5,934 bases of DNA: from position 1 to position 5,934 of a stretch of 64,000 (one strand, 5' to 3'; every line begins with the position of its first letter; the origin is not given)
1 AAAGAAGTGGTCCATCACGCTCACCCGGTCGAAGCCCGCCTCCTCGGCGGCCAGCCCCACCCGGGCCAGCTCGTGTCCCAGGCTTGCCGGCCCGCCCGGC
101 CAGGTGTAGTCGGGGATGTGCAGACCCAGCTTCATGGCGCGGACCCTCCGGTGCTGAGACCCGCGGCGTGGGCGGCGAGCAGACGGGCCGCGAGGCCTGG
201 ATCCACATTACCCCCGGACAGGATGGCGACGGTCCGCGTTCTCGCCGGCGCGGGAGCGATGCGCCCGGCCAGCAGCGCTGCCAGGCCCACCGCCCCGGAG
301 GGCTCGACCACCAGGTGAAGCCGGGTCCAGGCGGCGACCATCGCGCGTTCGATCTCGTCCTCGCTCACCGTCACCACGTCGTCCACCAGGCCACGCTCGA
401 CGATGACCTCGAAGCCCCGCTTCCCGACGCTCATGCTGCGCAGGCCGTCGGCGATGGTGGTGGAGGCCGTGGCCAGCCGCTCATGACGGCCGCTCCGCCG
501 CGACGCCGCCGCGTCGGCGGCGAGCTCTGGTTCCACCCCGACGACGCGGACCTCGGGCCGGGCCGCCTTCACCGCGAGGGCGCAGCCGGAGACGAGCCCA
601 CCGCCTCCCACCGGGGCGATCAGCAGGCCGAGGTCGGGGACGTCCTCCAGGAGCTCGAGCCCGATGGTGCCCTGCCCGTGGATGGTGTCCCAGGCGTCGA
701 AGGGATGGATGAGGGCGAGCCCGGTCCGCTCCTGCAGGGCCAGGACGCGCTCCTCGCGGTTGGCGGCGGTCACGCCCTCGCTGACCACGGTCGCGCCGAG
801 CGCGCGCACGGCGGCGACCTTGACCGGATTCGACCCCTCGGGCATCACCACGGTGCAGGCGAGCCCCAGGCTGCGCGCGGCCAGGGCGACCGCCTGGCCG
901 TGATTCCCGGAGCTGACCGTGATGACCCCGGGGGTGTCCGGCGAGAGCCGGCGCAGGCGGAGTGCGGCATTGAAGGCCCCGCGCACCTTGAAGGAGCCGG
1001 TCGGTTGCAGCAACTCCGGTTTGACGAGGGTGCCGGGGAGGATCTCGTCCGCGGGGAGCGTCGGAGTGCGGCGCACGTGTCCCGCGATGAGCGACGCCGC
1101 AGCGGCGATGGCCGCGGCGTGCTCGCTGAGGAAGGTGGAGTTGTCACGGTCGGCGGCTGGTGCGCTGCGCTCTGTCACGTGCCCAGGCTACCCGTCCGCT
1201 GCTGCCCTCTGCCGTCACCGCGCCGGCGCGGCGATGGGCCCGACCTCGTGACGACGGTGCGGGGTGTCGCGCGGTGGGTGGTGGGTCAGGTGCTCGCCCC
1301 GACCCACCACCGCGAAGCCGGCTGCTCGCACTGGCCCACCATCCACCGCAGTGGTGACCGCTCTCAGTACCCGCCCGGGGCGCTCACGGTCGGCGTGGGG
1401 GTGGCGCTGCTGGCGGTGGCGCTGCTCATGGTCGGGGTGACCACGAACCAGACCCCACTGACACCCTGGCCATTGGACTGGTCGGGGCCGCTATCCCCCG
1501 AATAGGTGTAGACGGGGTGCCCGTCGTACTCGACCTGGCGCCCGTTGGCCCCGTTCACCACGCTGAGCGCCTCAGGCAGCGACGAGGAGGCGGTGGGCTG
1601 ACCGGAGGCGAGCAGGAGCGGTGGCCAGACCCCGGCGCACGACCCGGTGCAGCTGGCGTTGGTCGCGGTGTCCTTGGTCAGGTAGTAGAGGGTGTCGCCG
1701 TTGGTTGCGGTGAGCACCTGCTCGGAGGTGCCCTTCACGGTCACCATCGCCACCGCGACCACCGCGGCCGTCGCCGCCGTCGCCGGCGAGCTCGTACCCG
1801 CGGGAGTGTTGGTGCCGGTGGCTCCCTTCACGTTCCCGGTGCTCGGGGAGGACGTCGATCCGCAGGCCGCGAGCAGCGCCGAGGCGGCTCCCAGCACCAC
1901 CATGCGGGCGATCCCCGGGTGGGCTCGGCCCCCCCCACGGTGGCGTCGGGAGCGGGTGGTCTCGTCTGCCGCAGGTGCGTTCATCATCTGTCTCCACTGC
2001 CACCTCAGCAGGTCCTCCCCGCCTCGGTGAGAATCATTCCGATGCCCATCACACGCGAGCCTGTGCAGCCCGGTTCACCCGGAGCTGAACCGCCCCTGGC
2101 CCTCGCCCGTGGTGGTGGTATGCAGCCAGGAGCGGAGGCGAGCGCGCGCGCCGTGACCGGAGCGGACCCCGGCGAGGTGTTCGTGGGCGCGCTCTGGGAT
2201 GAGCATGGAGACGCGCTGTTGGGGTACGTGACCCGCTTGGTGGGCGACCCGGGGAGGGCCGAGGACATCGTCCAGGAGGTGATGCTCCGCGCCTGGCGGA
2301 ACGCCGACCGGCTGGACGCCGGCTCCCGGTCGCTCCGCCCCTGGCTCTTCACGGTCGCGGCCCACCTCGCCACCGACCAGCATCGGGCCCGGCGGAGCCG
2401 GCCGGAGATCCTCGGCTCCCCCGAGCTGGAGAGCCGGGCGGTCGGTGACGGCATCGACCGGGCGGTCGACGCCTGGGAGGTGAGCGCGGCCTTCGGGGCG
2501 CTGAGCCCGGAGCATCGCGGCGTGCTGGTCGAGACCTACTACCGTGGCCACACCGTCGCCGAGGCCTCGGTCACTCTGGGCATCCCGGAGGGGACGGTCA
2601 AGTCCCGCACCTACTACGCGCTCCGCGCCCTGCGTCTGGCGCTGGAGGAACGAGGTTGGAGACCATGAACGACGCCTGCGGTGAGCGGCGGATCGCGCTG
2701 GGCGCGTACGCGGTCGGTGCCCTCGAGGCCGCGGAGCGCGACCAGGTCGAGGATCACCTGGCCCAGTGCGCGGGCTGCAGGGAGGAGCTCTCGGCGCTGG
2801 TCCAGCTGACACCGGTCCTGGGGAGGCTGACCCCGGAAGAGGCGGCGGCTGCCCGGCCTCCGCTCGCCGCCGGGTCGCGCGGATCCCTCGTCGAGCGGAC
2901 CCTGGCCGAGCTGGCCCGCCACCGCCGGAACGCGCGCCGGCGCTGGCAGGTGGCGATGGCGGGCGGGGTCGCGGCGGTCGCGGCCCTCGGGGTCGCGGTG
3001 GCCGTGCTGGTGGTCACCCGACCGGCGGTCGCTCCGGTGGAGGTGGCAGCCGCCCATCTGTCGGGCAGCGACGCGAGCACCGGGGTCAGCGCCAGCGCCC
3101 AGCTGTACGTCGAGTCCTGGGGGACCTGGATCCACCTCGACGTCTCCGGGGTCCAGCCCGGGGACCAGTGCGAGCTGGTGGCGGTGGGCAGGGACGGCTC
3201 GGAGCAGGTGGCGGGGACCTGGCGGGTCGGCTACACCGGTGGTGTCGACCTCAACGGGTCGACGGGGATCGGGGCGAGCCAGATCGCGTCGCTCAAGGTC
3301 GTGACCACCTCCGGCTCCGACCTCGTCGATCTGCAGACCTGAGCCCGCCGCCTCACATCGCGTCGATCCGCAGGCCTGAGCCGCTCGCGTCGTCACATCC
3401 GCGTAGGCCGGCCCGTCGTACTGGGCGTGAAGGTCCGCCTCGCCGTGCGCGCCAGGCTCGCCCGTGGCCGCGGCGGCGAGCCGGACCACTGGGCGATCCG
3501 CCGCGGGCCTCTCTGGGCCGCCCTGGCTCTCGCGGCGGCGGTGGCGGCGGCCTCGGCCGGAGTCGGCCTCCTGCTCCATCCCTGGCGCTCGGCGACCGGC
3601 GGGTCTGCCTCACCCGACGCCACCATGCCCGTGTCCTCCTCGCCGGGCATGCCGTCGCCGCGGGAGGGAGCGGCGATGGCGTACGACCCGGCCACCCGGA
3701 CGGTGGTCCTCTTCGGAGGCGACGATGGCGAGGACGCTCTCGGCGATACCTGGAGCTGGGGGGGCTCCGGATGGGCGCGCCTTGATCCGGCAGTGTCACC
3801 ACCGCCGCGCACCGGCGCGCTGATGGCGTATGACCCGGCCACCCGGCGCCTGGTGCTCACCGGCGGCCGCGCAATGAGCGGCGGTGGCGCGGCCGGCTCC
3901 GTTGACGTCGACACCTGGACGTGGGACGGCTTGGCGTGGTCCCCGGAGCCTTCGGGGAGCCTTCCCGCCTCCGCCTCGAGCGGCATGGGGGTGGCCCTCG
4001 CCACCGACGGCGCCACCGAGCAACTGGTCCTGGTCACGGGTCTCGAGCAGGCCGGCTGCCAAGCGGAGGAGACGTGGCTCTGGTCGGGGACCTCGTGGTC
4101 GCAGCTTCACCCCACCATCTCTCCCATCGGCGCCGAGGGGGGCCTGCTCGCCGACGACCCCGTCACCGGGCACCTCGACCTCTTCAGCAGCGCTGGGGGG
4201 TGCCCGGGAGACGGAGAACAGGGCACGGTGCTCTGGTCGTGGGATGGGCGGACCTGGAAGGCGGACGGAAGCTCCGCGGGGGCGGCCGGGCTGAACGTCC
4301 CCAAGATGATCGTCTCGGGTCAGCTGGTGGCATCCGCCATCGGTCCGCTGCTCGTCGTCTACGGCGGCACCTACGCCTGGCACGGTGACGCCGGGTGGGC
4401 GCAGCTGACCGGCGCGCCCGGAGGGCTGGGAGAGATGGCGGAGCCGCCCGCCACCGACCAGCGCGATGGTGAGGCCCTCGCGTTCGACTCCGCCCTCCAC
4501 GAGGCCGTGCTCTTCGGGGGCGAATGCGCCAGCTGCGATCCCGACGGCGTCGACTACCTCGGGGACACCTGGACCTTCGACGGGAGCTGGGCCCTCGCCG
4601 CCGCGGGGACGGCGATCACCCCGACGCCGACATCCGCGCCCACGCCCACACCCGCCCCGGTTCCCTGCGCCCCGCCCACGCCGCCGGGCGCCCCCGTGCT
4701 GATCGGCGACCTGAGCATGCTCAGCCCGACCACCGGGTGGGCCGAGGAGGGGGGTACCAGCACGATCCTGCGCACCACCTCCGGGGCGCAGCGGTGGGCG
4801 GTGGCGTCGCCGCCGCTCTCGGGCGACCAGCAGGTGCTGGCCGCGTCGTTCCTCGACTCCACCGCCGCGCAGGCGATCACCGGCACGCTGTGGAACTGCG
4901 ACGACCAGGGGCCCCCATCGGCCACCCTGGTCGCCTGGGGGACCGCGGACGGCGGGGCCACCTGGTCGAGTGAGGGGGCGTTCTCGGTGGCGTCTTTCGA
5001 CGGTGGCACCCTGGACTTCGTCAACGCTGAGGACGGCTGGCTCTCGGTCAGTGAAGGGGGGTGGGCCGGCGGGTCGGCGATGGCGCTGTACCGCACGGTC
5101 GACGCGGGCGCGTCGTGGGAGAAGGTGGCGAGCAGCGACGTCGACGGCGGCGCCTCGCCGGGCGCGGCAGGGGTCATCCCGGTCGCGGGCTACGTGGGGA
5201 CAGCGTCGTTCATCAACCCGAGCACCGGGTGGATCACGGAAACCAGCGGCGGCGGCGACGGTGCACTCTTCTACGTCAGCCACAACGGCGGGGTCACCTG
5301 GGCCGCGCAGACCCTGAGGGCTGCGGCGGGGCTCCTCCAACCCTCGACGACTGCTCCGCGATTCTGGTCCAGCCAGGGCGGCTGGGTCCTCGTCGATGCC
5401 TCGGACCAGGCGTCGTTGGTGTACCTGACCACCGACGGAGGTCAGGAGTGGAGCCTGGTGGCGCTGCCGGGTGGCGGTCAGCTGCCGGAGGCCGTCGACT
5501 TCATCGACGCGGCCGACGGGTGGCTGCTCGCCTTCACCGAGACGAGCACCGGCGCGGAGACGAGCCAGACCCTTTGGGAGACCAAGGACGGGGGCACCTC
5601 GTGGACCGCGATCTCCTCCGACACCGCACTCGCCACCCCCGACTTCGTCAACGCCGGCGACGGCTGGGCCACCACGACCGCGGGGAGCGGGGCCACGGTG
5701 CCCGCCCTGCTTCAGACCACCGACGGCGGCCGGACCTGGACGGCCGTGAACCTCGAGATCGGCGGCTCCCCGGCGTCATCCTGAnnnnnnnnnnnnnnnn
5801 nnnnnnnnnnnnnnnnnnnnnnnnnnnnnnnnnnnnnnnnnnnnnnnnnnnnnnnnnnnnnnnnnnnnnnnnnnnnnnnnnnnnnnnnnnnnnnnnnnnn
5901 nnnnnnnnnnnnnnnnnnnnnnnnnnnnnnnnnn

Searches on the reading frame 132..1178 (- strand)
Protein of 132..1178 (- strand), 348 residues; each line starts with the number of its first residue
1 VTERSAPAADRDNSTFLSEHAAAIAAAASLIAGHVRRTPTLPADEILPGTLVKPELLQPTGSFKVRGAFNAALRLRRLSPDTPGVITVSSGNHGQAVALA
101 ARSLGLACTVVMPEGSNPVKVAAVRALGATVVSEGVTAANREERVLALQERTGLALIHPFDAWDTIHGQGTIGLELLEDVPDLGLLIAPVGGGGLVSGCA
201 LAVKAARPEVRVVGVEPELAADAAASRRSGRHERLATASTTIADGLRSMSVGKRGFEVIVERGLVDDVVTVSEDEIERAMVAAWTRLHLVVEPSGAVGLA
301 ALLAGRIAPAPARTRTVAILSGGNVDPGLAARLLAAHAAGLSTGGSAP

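Call 36: search_protein_families(library=pfam, proteins=[window:132-1178:-], max_evalue=0.001)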
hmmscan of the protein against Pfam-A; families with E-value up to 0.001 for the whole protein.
window:132-1178:- (348 aa): 1 family
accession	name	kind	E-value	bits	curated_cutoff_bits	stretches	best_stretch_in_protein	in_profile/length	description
PF00291.31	PALP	-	2.6e-71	240.8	35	1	32-322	2-295/295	Pyridoxal-phosphate dependent enzyme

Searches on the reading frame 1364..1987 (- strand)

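Call 36: search_protein_families(library=pfam, proteins=[window:1364-1987:-], max_evalue=0.001)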
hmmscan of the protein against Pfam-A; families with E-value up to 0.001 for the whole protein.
window:1364-1987:- (207 aa): 1 family
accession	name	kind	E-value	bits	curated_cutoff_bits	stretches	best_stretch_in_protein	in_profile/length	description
PF03640.20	Lipoprotein_15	-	3.1e-21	75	24.4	2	143-183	2-46/47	Secreted repeat of unknown function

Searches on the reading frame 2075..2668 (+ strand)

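Call 36: search_protein_families(library=pfam, proteins=[window:2075-2668:+], max_evalue=0.001)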
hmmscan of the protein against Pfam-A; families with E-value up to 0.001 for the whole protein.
window:2075-2668:+ (197 aa): 3 families
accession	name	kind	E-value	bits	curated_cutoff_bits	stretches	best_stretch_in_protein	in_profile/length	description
PF04542.20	Sigma70_r2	-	8.4e-18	64.4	24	1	40-108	1-70/71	Sigma-70 region 2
PF04545.22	Sigma70_r4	-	1.2e-11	44.4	24.1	1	139-187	1-49/50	Sigma-70, region 4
PF08281.18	Sigma70_r4_2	-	4.3e-07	29.9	25.7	1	136-186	4-54/54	Sigma-70, region 4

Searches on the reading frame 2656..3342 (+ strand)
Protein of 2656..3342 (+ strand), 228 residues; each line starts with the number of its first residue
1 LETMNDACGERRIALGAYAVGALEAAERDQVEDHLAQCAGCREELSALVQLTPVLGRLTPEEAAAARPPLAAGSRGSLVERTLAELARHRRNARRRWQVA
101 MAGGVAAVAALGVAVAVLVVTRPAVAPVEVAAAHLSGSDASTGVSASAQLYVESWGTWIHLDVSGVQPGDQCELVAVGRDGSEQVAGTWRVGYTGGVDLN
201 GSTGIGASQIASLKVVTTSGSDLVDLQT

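Call 36: search_protein_families(library=pfam, proteins=[window:2656-3342:+], max_evalue=0.001)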
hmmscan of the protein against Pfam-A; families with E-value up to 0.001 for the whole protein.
window:2656-3342:+ (228 aa): 1 family
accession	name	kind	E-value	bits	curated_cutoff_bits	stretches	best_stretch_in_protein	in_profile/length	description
PF13490.11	zf-HC2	-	4.6e-07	30.3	22.2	1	12-42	5-35/35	Putative zinc-finger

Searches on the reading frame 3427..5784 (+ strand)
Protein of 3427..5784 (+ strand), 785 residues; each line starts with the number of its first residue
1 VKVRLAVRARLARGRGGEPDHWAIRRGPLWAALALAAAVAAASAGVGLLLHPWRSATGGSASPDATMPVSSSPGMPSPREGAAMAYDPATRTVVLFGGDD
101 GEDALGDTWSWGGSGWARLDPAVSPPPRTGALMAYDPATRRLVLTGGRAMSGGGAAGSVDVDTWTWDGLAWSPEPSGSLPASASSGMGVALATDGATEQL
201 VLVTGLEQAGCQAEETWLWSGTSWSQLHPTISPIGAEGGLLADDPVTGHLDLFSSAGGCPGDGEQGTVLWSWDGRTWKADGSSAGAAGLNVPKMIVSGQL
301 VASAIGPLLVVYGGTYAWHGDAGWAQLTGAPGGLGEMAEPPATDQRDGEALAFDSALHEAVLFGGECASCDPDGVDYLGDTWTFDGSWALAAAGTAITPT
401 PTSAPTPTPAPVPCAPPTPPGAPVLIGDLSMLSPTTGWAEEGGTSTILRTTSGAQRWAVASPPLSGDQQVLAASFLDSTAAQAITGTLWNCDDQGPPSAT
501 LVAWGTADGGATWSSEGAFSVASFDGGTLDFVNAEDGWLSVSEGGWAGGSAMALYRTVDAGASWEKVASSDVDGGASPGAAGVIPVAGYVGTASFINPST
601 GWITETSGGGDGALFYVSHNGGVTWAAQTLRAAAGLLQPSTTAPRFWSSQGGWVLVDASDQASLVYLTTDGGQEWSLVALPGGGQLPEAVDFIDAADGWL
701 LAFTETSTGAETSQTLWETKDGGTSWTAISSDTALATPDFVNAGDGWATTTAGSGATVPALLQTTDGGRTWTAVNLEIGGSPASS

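Call 36: search_protein_families(library=pfam, proteins=[window:3427-5784:+], max_evalue=0.001)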
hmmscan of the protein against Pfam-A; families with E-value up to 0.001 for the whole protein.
window:3427-5784:+ (785 aa): 4 families
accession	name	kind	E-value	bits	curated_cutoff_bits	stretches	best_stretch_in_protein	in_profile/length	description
PF15902.12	Sortilin-Vps10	-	5.2e-10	39.1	33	1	615-733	3-116/446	Sortilin, neurotensin receptor 3,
PF24681.1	Kelch_KLHDC2_KLHL20_DRC7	-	5.9e-08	32.7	50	1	74-191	46-161/221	KLHDC2/KLHL20/DRC7 Kelch-repeats domain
PF14870.12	PSII_BNR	-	9.3e-08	32.1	27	1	593-740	23-151/303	Photosynthesis system II assembly factor YCF48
PF13415.12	Kelch_3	-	9.7e-08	32.4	22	0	91-136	2-48/48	Galactose oxidase, central domain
